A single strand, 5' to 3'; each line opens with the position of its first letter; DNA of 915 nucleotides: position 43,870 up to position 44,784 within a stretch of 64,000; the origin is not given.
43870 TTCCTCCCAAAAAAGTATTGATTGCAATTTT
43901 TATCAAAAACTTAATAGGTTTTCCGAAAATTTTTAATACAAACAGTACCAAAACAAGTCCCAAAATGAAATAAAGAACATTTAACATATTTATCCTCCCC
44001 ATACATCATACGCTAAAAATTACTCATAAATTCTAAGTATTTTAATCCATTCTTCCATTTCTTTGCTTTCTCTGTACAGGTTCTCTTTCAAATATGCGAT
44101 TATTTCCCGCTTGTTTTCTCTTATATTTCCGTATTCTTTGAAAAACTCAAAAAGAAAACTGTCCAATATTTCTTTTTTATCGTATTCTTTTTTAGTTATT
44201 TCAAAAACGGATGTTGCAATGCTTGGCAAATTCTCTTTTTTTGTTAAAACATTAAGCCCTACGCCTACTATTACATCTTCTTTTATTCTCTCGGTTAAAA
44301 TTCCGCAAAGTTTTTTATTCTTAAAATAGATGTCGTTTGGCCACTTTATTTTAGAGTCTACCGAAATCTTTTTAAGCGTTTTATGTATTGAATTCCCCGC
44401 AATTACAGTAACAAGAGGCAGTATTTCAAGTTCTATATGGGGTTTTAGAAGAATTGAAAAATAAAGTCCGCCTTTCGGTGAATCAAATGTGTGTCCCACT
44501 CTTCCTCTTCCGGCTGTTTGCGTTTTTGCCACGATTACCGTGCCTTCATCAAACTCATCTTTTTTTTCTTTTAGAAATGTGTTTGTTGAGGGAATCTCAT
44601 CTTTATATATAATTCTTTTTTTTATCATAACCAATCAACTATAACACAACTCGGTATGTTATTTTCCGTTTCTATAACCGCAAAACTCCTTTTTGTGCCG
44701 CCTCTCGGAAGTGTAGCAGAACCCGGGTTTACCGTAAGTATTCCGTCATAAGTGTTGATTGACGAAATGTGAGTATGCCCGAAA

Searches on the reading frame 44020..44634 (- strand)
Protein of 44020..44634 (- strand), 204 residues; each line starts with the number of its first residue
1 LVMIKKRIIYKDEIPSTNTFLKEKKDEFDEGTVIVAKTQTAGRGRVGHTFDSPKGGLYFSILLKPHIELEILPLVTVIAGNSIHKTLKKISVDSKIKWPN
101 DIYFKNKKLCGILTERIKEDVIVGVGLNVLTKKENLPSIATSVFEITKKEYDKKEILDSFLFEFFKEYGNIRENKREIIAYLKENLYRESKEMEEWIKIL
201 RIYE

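Call 63: search_protein_families(library=pfam, proteins=[window:44020-44634:-], max_evalue=0.00001)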
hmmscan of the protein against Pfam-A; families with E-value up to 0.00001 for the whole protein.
window:44020-44634:- (204 aa): 1 family
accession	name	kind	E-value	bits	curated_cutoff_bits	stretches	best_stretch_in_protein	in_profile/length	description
PF03099.24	BPL_LplA_LipB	-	2e-24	86.4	21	1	14-128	5-133/133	Biotin/lipoate A/B protein ligase family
